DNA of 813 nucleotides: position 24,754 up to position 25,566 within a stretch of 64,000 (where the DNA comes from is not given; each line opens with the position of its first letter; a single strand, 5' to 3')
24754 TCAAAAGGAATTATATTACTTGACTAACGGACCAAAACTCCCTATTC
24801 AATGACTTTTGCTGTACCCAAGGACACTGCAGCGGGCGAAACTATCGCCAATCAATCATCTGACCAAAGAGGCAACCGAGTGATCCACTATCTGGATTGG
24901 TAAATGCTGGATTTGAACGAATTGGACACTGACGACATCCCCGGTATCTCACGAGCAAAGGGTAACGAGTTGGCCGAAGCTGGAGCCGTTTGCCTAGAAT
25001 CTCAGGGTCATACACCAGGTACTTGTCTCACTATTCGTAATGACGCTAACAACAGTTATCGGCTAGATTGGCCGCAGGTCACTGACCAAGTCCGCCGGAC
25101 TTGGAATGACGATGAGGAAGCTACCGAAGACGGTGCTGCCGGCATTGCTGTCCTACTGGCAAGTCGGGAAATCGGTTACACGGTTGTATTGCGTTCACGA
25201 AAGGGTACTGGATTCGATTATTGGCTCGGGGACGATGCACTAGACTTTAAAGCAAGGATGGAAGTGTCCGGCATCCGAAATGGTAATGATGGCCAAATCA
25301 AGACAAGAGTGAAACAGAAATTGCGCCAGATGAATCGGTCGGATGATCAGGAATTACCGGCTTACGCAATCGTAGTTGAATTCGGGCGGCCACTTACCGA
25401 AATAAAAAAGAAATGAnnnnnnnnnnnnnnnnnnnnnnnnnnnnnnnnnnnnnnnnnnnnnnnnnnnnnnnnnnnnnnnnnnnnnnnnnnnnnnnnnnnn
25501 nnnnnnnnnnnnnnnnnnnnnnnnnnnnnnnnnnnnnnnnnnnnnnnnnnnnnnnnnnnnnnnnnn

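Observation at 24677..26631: Orphan ATGA-coupled pair (170-aa nuclease-fold-like + 376-aa unknown) wedged between core metabolic genes: candidate undescribed defence/toxin system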

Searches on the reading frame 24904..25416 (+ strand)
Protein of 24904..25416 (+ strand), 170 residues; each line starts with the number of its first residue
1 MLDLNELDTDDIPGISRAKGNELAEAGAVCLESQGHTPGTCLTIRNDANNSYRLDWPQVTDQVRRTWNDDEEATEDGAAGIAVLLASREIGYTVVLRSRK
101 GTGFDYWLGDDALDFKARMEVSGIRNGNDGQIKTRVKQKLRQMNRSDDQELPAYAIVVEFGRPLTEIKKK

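Call 4: search_protein_families(library=pfam, proteins=[window:24904-25416:+], max_evalue=1)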
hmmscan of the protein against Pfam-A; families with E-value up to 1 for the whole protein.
window:24904-25416:+ (170 aa): 1 family
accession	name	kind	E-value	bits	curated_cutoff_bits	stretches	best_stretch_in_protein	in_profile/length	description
PF11249.13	DUF3047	-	0.12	12.4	27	1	25-98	24-97/198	Protein of unknown function (DUF3047)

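Call 5: search_protein_families(library=padloc, proteins=[window:24904-25416:+], max_evalue=1)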
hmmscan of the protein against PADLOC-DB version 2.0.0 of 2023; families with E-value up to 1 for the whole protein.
window:24904-25416:+ (170 aa): 0 families

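Call 6: search_protein_families(library=ncbifam, proteins=[window:24904-25416:+], max_evalue=1)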
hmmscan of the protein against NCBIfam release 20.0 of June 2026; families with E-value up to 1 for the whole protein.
window:24904-25416:+ (170 aa): 0 families

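Call 7: search_protein_families(library=phrogs, proteins=[window:24904-25416:+], max_evalue=1)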
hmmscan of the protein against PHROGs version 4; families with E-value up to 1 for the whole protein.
window:24904-25416:+ (170 aa): 1 family
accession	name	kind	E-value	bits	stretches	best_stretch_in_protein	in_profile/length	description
phrog_24390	-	unknown function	0.19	13.1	1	121-145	25-49/62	-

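Call 8: find_homologous_proteins(query=window:24904-25416:+)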
Query window:24904-25416:+ (170 aa): 1194 proteins with E <= 0.001 among 1248 candidates; the best 120 are listed.
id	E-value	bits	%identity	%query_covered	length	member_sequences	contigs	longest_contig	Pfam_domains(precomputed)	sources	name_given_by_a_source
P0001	3.4e-106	370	97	100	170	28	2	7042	-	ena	-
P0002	3.2e-98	344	90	100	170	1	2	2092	-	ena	-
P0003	4.4e-98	344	88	100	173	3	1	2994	-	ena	-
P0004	8.0e-96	336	88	100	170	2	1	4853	-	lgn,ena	-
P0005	2.8e-91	322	85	100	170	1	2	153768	-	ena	-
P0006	3.6e-91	321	85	100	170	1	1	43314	-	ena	-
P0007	3.7e-91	321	85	100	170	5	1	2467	-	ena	-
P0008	2.2e-89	316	84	100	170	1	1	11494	-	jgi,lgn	-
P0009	4.6e-89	314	84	100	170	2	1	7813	-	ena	-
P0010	5.3e-89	314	84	100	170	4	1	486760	-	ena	-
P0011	9.4e-85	300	82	100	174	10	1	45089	-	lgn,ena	-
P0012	5.8e-84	298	81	100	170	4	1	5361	-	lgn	-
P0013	3.0e-83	296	81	99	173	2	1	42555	-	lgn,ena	-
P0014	1.1e-64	235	60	100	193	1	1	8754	-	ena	-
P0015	2.7e-63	231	59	100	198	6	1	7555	-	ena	-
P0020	9.9e-63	229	60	100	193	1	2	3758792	-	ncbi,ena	-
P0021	1.4e-62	228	58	100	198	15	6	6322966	-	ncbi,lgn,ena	-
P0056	1.8e-58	215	55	100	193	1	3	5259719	-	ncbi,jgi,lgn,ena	jgi:hypothetical protein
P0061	4.1e-58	214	62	100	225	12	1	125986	-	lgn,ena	-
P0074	1.9e-57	212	59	100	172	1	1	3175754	-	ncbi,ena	-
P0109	5.2e-56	207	59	100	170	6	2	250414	-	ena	-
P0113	6.2e-56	207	54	98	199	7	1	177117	-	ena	-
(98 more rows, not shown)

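Call 11: find_related_loci(query=window:24904-25416:+, collection=genome_contigs, flank=8000)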
Query window:24904-25416:+ (170 aa) in genome_contigs; peptide patterns used: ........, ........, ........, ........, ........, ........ (x = any residue, [..] = any of these).
132 stretches matched a pattern; 15 encode a relative of the query (tblastn E <= 1e-3); 15 distinct loci.
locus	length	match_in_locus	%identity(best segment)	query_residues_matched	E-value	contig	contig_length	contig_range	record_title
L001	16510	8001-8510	94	1-170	1e-108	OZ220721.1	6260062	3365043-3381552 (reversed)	MAG: Candidatus Latescibacterota bacterium isolate 1fb1e748-2903-4aab-acc2-5860c344c101 genome assembly, chromosome: 1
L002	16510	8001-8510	91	1-170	9e-106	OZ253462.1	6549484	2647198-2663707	MAG: Candidatus Latescibacterota bacterium isolate 85c596c4-e601-42f5-bc00-22a25924bb3e genome assembly, chromosome: 1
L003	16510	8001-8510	84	1-170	4e-96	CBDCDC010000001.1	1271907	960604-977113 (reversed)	MAG: Candidatus Latescibacterota bacterium isolate a5674b02-4162-4bfe-8498-4cf7be1abab7 genome assembly, contig: contig_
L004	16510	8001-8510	84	1-170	1e-95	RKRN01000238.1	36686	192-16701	MAG: Candidatus Latescibacterota bacterium isolate PNGco_C_bin1 scaffold_80, whole genome shotgun sequence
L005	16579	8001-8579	58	1-170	1e-69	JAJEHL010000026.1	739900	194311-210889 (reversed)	MAG: Candidatus Latescibacterota bacterium isolate p16x60bins.49 k141_118620, whole genome shotgun sequence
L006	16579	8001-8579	60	1-170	3e-69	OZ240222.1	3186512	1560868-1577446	MAG: Dehalococcoidia bacterium isolate bda7ac21-848d-445c-aae4-c7980c7e0923 genome assembly, chromosome: 1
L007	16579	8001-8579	55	1-170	4e-64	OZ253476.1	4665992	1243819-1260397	MAG: Dehalococcoidia bacterium isolate f6f1a14d-75c1-44c4-996a-bd844335e16e genome assembly, chromosome: 1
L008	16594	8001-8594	54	1-170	2e-63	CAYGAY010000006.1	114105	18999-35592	MAG TPA_asm: uncultured Dehalococcoidia bacterium isolate ERP110561_co1_15 genome assembly, contig: NODE_83_length_11410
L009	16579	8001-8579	59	1-170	4e-63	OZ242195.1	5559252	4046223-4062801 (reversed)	MAG: Candidatus Latescibacterota bacterium isolate a57e98d2-c2a9-4833-8eaa-f85fbefd33d8 genome assembly, chromosome: 1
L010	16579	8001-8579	58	1-170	6e-61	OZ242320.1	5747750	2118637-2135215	MAG: Candidatus Latescibacterota bacterium isolate 06f19266-885c-4d39-bf7e-e57a8b9e9c03 genome assembly, chromosome: 1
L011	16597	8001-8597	54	1-170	3e-58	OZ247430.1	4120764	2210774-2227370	MAG: Dehalococcoidia bacterium isolate 339727ca-cd9b-4604-b777-057588a3f35a genome assembly, chromosome: 1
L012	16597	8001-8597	51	1-170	3e-57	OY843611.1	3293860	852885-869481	MAG: Dehalococcoidia bacterium isolate 0645ce6a-a204-477d-b04f-0f5024184dab genome assembly, chromosome: 1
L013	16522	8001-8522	43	1-170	9e-37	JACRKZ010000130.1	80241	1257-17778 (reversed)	MAG: Armatimonadetes bacterium isolate NC_groundwater_1868_Pr3_B-0.1um_69_17 SR2-18-B1_coassembly_313167, whole genome s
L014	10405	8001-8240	60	94-170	1e-28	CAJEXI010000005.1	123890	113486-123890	MAG: uncultured Chlorobiaceae bacterium isolate RF-1857-SP43-464-F4_S21 genome assembly, contig: NODE_5_length_123890_co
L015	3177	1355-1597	58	93-170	4e-25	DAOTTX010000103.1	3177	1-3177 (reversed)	MAG TPA_asm: Anaerolineae bacterium isolate F14_29 k111_2393887, whole genome shotgun sequence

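Call 17: search_solved_structures(query=A1, max_evalue=10, show_alignments=2)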
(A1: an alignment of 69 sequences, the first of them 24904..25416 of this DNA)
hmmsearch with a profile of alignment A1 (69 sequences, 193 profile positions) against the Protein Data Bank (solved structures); distinct sequences matched with E-value up to 10: 2.
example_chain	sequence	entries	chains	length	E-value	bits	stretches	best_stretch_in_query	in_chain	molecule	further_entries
7e9x_A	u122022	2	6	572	0.03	16.9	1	73-166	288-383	Trehalase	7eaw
7e9u_A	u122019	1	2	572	0.033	16.8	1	73-166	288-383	Trehalase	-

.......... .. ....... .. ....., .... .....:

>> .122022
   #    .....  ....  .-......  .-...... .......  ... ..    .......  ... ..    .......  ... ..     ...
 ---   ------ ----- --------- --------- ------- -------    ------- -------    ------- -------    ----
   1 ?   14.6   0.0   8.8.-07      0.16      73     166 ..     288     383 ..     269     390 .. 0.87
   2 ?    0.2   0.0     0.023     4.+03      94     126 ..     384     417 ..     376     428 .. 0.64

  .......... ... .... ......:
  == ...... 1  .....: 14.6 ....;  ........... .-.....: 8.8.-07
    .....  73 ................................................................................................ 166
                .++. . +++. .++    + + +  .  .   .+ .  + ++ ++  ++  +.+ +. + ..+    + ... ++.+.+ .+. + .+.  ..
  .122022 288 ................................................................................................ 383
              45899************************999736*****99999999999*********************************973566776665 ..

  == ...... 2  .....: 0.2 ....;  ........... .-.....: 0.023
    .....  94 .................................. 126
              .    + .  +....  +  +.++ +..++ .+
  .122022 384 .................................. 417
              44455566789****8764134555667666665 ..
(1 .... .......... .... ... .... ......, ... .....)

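Call 19: find_encoding_contigs(protein=P0021, flank=10000, max_places=4)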
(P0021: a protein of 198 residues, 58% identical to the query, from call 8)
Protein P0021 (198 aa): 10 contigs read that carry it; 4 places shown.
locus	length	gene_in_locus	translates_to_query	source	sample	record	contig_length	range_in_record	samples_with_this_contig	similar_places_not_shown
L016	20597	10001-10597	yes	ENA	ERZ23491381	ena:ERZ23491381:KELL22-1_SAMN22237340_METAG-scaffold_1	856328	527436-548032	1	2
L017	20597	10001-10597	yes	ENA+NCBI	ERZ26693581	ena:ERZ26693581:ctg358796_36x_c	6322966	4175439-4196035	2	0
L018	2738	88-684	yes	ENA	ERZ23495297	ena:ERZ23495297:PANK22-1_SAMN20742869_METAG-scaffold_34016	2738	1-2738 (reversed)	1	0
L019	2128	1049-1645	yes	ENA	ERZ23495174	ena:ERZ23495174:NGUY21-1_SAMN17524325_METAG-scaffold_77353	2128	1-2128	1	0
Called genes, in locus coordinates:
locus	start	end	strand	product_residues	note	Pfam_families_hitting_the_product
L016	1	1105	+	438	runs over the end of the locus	PF05697:Trigger_N, PF05698:Trigger_C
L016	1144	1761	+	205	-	PF00574:CLP_protease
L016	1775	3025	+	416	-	PF06689:zf-C4_ClpX, PF01078:Mg_chelatase (faint), PF05496:RuvB_N (weak), PF00004:AAA, PF07724:AAA_2, PF07728:AAA_5 (weak), PF10431:ClpB_D2-small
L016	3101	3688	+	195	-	PF03193:RsgA_GTPase (faint), PF01926:MMR_HSR1, PF02421:FeoB_N, PF00350:Dynamin_N (faint)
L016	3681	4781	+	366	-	PF01168:Ala_racemase_N, PF14031:D-ser_dehydrat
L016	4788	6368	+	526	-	PF00389:2-Hacid_dh, PF02826:2-Hacid_dh_C, PF19304:PGDH_inter, PF01842:ACT (weak)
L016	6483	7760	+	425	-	PF00709:Adenylsucc_synt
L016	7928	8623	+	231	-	PF13302:Acetyltransf_3, PF00583:Acetyltransf_1 (weak)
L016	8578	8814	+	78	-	-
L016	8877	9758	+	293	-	-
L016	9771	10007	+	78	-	-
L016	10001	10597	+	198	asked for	-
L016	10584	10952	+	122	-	-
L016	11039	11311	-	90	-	PF12441:CopG_antitoxin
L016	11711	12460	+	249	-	PF01261:AP_endonuc_2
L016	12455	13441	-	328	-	PF08240:ADH_N, PF00107:ADH_zinc_N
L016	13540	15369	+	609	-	PF20695:UbiD_N, PF01977:UbiD, PF20696:UbiD_C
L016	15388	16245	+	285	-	PF23952:LRR_EndoS (faint), PF14580:LRR_9 (faint), PF13855:LRR_8 (faint), PF23598:LRR_14 (weak), PF12799:LRR_4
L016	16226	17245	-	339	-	PF01522:Polysacc_deac_1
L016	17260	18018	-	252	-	PF00857:Isochorismatase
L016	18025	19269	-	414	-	PF01041:DegT_DnrJ_EryC1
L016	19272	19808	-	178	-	PF02627:CMD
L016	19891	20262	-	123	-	-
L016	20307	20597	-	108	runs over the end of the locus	-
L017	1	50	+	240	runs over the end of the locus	PF03740:PdxJ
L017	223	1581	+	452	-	PF05697:Trigger_N, PF05698:Trigger_C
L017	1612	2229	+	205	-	PF00574:CLP_protease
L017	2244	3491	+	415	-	PF06689:zf-C4_ClpX, PF01078:Mg_chelatase (faint), PF05496:RuvB_N (weak), PF00004:AAA, PF07724:AAA_2, PF07728:AAA_5 (weak), PF10431:ClpB_D2-small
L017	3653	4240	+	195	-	PF01926:MMR_HSR1, PF02421:FeoB_N, PF00350:Dynamin_N (faint)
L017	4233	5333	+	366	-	PF01168:Ala_racemase_N, PF14031:D-ser_dehydrat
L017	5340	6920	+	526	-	PF00389:2-Hacid_dh, PF02826:2-Hacid_dh_C, PF19304:PGDH_inter, PF01842:ACT (weak)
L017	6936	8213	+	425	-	PF00709:Adenylsucc_synt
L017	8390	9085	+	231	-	PF13302:Acetyltransf_3, PF00583:Acetyltransf_1 (weak)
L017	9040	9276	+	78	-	-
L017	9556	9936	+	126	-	PF07719:TPR_2 (faint)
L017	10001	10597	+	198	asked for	-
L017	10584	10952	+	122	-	-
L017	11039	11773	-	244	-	-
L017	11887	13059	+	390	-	PF00872:Transposase_mut, PF10551:MULE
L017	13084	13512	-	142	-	-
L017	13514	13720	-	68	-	PF12441:CopG_antitoxin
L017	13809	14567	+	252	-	PF01261:AP_endonuc_2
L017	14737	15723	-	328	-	PF08240:ADH_N, PF00107:ADH_zinc_N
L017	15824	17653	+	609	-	PF20695:UbiD_N, PF01977:UbiD, PF20696:UbiD_C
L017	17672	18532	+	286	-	PF23952:LRR_EndoS (faint), PF12799:LRR_4, PF13855:LRR_8 (weak), PF12799:LRR_4 (weak)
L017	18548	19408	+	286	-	PF23952:LRR_EndoS (faint), PF13855:LRR_8 (faint), PF12799:LRR_4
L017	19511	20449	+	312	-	-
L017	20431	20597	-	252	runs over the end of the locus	PF00857:Isochorismatase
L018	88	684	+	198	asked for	-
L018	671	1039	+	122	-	-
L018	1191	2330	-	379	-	-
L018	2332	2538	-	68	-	PF12441:CopG_antitoxin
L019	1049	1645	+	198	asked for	-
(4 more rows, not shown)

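Call 20: find_encoding_contigs(protein=P0074, flank=10000, max_places=3)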
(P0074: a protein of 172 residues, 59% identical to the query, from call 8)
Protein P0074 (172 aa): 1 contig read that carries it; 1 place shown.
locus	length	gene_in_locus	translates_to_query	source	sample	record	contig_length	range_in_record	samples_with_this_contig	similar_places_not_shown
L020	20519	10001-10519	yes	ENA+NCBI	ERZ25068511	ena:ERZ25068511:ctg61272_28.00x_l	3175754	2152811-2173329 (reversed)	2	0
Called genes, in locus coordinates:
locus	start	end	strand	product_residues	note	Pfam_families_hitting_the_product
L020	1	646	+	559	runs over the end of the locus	PF00749:tRNA-synt_1c, PF03950:tRNA-synt_1c_C, PF20974:tRNA-synt_1c_C2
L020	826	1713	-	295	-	PF02219:MTHFR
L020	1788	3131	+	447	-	PF01661:Macro, PF00753:Lactamase_B, PF23023:Anti-Pycsar_Apyc1 (weak), PF12706:Lactamase_B_2 (weak)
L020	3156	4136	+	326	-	PF02163:Peptidase_M50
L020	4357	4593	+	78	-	PF13711:DUF4160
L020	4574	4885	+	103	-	PF10387:DUF2442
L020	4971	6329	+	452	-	PF01546:Peptidase_M20, PF07687:M20_dimer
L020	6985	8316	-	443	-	PF00005:ABC_tran (faint), PF00009:GTP_EFTU, PF01926:MMR_HSR1, PF02421:FeoB_N, PF01926:MMR_HSR1, PF02421:FeoB_N (weak), PF00009:GTP_EFTU, PF14714:KH_dom-like, +4 more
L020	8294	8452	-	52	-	-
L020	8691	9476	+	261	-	PF12762:DDE_Tnp_IS1595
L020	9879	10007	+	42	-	-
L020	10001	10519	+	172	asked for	-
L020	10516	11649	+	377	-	-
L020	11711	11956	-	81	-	-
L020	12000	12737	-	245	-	-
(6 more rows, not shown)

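Call 21: find_encoding_contigs(protein=P0056, flank=10000, max_places=3)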
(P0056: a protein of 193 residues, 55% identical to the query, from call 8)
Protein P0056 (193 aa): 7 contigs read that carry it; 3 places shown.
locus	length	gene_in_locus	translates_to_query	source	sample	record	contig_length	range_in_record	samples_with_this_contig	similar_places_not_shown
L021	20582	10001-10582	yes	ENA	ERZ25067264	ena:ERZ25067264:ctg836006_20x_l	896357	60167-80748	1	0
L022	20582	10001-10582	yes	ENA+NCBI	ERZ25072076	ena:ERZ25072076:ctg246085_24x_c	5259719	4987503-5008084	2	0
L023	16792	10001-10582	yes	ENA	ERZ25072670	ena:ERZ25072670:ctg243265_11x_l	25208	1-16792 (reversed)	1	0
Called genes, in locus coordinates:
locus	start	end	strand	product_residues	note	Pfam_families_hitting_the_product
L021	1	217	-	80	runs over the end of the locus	PF22769:DCD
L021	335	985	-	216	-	-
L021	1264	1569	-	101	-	-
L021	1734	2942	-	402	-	PF00291:PALP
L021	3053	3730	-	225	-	PF00697:PRAI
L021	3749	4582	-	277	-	PF00218:IGPS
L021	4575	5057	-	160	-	PF10049:DUF2283 (weak)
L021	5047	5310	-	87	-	-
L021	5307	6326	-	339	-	PF02885:Glycos_trans_3N, PF00591:Glycos_transf_3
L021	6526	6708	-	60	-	-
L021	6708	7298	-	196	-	PF00117:GATase, PF07722:Peptidase_C26 (weak)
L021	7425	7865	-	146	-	PF00903:Glyoxalase, PF13669:Glyoxalase_4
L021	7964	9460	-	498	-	PF04715:, PF00425:Chorismate_bind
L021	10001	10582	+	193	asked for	-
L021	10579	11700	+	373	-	-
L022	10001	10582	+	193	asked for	-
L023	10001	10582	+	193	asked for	-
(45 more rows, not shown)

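Call 22: predict_structure(alignment_id=A1)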
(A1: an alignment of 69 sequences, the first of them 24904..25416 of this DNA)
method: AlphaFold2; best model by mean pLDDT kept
length: 170 residues; sequences in the alignment: 69
mean_pLDDT: 96.6   pTM: 0.92
mean pLDDT of the five models: 96.6, 96.5, 96.0, 95.8, 95.7
residues with pLDDT >= 90: 161; 70-90: 9; 50-70: 0; < 50: 0
segments of 3 or more residues with pLDDT < 50: none
pLDDT, mean of each block of 10 residues (from residue 1): 96 96 99 98 91 98 98 99 97 96 96 92 98 98 96 98 97
secondary structure, 60 per line:
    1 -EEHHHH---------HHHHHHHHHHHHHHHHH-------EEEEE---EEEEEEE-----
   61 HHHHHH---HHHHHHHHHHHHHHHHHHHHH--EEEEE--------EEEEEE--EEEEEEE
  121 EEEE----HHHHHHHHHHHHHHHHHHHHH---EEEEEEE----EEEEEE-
elements in order: H4-7 H17-33 E41-45 E49-55 H61-66 H70-90 E93-97 E106-111 E114-124 H129-149 E153-159 E164-169

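Call 25: fold_search(model_id=the predicted structure, library=pdb)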
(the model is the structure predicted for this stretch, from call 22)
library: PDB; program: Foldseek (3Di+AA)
matches with E <= 10: 441; with E <= 0.001: 0
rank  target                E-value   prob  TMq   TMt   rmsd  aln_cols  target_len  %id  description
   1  7zrz_CP1              4.9e-03  0.93  0.35  0.28  12.4       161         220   14  Structure of the human tRNA splicing endonuclease defines substrate recognition (released 2023-05-17)
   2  8hmy_B                4.5e-02  0.66  0.32  0.22  12.8       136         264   10  Cryo-EM structure of the human pre-catalytic TSEN/pre-tRNA complex (released 2023-04-19)
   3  8a4c_A                5.4e-02  0.33  0.28  0.24  11.3       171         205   10  Structure of human Rep15:Rab3B complex. (released 2022-08-10)
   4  8a4c_C                6.1e-02  0.23  0.26  0.23  11.6       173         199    9  Structure of human Rep15:Rab3B complex. (released 2022-08-10)
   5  2cv8_B                6.5e-02  0.35  0.29  0.28  11.9       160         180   14  Crystal structure of tRNA-intron endonuclease from Sulfolobus tokodaii (released 2005-12-01)
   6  3iey_B                8.2e-02  0.69  0.33  0.37   6.8       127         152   11  Crystal Structure of the functional Nanoarchaeum equitans tRNA splicing endonuclease (released 2009-09-01)
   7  1r0v_D                9.8e-02  0.28  0.24  0.19   8.5       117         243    8  Structure Determination of the Dimeric Endonuclease in a Pseudo-face-centerd P21212 space group (released 2004-03-09)
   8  9qcc_M                1.0e-01  0.54  0.33  0.15   7.7       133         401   15  Activated XauSPARDA filament assembly with bound dsDNA substrate (released 2025-12-17)
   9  9qcc_A                1.3e-01  0.85  0.39  0.18   4.1       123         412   13  Activated XauSPARDA filament assembly with bound dsDNA substrate (released 2025-12-17)
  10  3if0                  1.3e-01  0.38  0.29  0.32   7.3       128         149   10  Crystal Structure of the Nanoarchaeum equitans tRNA splicing endonuclease structural subunit (released 2009-08-18)
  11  8hmz_A                1.3e-01  0.30  0.36  0.22  21.2       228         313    9  Cryo-EM structure of the human post-catalytic TSEN/pre-tRNA complex (released 2023-04-19)
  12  7et0_C                1.5e-01  0.38  0.30  0.10   7.8       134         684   13  Crystal structure of the complex formed by Wolbachia cytoplasmic incompatibility factors CinA and CinB from wPip (released 2021-11-10)
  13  7esz_C                1.6e-01  0.44  0.35  0.11  14.3       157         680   12  Crystal structure of the complex formed by Wolbachia cytoplasmic incompatibility factors CinA and CinB with Mn2+ from  (released 2021-11-10)
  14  9iac_B                1.7e-01  0.12  0.23  0.17  12.0       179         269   12  Structure of the Argonaute-associated Cas4 family protein 1 (ACE1) from Microcystis aeruginosa (MaACE1) (released 2025-04-23)
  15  8hmz_B                1.8e-01  0.51  0.37  0.26  12.3       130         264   12  Cryo-EM structure of the human post-catalytic TSEN/pre-tRNA complex (released 2023-04-19)
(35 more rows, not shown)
